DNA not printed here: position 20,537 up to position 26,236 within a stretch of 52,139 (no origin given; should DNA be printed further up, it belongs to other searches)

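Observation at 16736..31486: A 4,916-aa polyvalent ORF occupies about 28% of the phage genome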

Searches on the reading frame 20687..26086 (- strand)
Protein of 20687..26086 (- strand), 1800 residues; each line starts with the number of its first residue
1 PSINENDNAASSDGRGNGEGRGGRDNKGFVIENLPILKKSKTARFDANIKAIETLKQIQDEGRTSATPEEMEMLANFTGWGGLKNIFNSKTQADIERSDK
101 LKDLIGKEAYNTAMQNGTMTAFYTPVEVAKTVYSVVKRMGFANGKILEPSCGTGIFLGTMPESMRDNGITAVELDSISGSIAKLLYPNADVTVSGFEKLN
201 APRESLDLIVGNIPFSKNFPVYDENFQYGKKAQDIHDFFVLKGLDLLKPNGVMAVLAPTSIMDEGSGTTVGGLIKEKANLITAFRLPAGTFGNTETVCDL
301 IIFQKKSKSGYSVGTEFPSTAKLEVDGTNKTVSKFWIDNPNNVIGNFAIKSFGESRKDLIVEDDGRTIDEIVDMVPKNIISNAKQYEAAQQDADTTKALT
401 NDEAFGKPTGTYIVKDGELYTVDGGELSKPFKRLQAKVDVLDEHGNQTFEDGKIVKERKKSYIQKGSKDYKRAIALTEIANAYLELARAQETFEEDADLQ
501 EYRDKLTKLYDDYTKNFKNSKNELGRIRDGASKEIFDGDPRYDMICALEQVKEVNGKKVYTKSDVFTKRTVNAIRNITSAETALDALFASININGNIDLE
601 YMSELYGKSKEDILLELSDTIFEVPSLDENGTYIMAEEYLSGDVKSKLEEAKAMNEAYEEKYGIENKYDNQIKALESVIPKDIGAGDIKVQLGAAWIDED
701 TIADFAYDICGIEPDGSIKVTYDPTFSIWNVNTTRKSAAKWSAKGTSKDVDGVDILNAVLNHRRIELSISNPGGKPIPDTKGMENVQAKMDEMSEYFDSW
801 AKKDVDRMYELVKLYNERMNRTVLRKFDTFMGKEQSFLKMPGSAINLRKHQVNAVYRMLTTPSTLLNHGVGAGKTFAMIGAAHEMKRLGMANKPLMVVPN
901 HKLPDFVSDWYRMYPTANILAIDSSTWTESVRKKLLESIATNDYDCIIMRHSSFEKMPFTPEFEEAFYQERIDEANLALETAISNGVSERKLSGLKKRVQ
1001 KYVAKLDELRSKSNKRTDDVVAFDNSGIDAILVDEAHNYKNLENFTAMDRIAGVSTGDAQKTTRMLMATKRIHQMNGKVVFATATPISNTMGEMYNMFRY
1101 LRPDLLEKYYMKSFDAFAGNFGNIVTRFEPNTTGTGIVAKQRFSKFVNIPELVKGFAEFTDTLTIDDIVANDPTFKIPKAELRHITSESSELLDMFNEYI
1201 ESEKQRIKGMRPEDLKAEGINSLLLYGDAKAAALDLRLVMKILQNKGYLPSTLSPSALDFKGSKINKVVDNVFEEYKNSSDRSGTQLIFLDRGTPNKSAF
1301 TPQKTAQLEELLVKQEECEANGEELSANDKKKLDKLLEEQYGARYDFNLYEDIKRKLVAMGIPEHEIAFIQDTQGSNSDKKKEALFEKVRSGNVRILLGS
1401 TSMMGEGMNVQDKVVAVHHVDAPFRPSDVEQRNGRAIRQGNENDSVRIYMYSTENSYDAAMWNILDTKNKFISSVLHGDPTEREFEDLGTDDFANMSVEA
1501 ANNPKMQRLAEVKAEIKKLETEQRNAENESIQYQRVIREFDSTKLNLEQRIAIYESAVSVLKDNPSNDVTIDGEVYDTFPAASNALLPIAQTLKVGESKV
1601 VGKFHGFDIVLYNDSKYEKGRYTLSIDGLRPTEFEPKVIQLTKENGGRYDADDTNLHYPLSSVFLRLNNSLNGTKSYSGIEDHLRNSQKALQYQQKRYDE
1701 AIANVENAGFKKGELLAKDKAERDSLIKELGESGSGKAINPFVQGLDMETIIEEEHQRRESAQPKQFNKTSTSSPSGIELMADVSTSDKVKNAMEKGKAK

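Call 52: search_dna_similar(query=window:20687-26086:-, collection=phages, mode=protein, max_rows=30)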
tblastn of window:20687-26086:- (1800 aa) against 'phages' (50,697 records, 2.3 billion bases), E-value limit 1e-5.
Records with a match: 144; places in all: 150; records where one place covers at least 80% of the query: 68.
Best place of each record, by identity: <60% 144.
By first word of the organism name: Bacteriophage 42; Ralstonia 21; Escherichia 17; Burkholderia 10; Klebsiella 5; Erwinia 5; Pseudomonas 5; Salmonella 4; Streptococcus 3; Thermus 3; and 18 more.
By host as written in the record: - 52; Escherichia coli 7; Ralstonia pseudosolanacearum I-31 (MT043) 5; Burkholderia cenocepacia 4; Ralstonia pseudosolanacearum I-33 (MT061) 4; Klebsiella pneumoniae NI9 3; Ralstonia pseudosolanacearum 3; Vibrio vulnificus 2; and 44 more.
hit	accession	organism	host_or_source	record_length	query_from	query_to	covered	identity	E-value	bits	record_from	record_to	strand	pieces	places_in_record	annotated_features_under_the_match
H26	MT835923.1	Bacteriophage sp.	human fecal samples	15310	44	1739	94%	31.5%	0e+0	748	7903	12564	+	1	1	record has no annotation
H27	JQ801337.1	Vibrio phage VvAW1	Vibrio vulnificus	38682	30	1628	89%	33.0%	0e+0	779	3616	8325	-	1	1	DNA methylase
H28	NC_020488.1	Vibrio phage VvAW1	Vibrio vulnificus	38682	30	1628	89%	33.0%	0e+0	779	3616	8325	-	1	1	DarB-like antirestriction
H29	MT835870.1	Bacteriophage sp.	human fecal samples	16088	41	1607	87%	33.6%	0e+0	803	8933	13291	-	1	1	record has no annotation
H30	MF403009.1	Agrobacterium phage Atu_ph08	Agrobacterium tumefaciens C58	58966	41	1630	88%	32.9%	0e+0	759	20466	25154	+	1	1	Snf2 family helicase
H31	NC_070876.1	Agrobacterium phage Atu_ph08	Agrobacterium tumefaciens C58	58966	41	1630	88%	32.9%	0e+0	759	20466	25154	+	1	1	DarB-like antirestriction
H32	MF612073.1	Klebsiella phage SopranoGao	Klebsiella pneumoniae 51503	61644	29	1628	89%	32.6%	0e+0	732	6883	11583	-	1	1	PLxRFG protein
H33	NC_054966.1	Klebsiella phage SopranoGao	Klebsiella pneumoniae 51503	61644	29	1628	89%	32.6%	0e+0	732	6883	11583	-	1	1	DarB-like antirestriction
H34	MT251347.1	Klebsiella phage LASTA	Klebsiella pneumoniae NI9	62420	29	1611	88%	32.7%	0e+0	726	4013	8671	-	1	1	PLxRFG domain-containing protein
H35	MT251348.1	Klebsiella phage SJM3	Klebsiella pneumoniae NI9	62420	29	1611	88%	32.7%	0e+0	726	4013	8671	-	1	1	PLxRFG domain-containing protein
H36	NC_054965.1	Klebsiella phage LASTA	Klebsiella pneumoniae NI9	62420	29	1611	88%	32.7%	0e+0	726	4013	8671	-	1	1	DarB-like antirestriction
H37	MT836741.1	Bacteriophage sp.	human fecal samples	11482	40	1615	88%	32.8%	0e+0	763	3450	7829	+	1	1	record has no annotation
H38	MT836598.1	Bacteriophage sp.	human fecal samples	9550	39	1672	91%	31.6%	0e+0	733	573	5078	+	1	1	record has no annotation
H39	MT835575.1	Bacteriophage sp.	human fecal samples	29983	43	1636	89%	32.1%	0e+0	743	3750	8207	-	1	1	record has no annotation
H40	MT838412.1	Bacteriophage sp.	human fecal samples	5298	44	1609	87%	32.4%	0e+0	720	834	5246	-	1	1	record has no annotation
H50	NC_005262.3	Burkholderia phage Bcep22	-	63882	37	1730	94%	29.2%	4e-178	606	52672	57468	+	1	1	DarB-like antirestriction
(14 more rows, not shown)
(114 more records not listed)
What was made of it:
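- Closest known: Phage-type polyvalent proteins of podophages. Different: Their N-terminal parts differ (lytic transglycosylase is annotated in some; call 52).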

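Call 54: get_annotated_region(hit=H50, flank=9000)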
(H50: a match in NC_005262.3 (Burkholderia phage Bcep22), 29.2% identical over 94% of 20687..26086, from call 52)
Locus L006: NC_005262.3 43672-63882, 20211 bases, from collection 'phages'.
description: Burkholderia cepacia phage Bcep22, complete genome.
organism: Burkholderia phage Bcep22 (NCBI taxid 2883944)
taxonomy: Viruses; Duplodnaviria; Heunggongvirae; Uroviricota; Caudoviricetes; Lessievirus; Lessievirus bcep22
host: -; source: -; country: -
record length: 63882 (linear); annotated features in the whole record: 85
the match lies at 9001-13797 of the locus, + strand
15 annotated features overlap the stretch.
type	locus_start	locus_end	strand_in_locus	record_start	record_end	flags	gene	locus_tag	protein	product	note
CDS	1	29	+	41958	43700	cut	-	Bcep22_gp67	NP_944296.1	internal virion protein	originally annotated as gp66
CDS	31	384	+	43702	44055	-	-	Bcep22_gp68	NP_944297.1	virion structural protein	originally annotated as gp67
CDS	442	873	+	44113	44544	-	-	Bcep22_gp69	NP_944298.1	acyl-CoA N-acyltransferase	originally annotated as gp68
CDS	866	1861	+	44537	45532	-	-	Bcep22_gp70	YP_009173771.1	virion structural protein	contains potential signal peptide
CDS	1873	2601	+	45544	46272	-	-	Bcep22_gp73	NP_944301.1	phosphoadenosine phosphosulfate reductase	originally annotated as gp71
CDS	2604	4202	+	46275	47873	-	-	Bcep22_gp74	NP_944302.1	virion structural protein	originally annotated as gp72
CDS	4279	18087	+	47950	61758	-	-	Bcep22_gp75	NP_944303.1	DarB-like antirestriction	originally annotated as gp73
regulatory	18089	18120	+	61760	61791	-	-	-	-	terminator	-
CDS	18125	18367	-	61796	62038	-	-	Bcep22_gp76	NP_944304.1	hypothetical protein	originally annotated as gp74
CDS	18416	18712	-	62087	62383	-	-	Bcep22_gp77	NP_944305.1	hypothetical protein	originally annotated as gp75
CDS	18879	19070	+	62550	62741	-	-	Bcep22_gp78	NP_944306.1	holin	pinholin; contains SAR domain; originally annotated as gp76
CDS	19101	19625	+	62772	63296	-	-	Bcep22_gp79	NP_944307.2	phage SAR endolysin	originally annotated as gp77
CDS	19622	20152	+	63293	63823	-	-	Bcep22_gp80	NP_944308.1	Rz-like spanin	originally annotated as gp78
CDS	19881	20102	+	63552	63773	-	-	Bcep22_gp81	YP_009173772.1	Rz-like spanin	lysis protein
regulatory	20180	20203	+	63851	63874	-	-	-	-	terminator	-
